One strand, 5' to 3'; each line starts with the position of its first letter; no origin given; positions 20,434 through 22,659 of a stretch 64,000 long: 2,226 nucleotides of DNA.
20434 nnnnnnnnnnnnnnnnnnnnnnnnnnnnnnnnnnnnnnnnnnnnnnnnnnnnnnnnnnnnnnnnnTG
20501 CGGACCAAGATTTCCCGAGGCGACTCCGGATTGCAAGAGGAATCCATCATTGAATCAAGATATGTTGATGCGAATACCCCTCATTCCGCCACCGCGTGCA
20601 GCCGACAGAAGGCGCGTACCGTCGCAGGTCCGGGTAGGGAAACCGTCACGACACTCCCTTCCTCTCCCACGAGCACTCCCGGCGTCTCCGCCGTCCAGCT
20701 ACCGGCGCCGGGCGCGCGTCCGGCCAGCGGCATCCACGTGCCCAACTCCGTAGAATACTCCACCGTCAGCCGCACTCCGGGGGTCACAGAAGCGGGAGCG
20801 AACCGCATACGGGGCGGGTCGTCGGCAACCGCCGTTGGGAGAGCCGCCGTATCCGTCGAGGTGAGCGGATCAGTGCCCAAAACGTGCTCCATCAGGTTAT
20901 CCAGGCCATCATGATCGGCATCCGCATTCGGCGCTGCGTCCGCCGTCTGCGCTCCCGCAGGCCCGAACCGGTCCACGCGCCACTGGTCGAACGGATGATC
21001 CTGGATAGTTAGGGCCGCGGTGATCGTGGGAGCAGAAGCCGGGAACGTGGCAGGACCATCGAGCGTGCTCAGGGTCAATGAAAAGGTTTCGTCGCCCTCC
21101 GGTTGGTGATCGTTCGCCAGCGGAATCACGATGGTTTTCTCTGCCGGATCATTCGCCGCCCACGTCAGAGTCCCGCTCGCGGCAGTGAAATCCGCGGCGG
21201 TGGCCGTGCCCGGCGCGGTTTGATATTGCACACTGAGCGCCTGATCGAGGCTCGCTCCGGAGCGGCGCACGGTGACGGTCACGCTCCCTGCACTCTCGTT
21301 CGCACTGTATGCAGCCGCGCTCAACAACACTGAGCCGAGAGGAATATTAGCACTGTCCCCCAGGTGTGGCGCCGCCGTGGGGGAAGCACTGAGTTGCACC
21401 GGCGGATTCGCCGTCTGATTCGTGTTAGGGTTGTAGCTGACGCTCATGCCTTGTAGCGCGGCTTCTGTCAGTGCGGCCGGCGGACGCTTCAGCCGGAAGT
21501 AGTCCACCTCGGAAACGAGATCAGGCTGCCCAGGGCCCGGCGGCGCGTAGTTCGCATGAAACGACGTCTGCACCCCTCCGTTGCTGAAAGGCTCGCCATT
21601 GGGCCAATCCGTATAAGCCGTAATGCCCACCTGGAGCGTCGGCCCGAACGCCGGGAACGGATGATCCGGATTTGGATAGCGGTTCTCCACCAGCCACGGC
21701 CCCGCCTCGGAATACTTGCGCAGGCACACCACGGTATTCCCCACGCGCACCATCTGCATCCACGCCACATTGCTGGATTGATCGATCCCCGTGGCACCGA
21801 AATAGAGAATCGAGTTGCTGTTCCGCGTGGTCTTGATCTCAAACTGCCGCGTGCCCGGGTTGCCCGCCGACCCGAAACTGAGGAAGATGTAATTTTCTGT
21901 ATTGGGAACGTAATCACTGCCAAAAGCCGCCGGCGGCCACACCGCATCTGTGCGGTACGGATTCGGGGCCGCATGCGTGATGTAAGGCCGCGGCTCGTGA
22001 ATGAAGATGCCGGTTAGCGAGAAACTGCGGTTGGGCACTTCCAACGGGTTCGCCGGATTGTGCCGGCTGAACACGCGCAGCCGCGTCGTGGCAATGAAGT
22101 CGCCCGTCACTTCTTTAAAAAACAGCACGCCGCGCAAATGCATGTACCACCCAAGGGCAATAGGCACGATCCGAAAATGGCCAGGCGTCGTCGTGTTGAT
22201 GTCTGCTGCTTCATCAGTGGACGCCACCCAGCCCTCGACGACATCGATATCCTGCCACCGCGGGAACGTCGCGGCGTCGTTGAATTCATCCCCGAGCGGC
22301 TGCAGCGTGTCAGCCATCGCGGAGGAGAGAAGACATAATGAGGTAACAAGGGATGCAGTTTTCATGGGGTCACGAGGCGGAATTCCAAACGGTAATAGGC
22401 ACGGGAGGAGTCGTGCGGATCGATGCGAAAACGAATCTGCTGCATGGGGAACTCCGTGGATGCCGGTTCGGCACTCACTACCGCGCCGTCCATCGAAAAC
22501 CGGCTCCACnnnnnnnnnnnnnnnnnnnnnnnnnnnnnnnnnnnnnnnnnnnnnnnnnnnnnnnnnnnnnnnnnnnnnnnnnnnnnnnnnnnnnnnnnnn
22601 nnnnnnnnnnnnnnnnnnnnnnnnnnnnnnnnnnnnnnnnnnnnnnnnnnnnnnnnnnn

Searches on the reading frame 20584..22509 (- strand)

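Call 16: search_protein_families(library=pfam, proteins=[window:20584-22509:-], max_evalue=0.001)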
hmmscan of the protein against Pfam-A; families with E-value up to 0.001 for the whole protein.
window:20584-22509:- (642 aa): 1 family
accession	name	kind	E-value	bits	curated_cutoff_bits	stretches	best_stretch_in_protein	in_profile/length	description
PF03160.20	Calx-beta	-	3.4e-15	56.6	27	1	393-504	7-117/119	Calx-beta domain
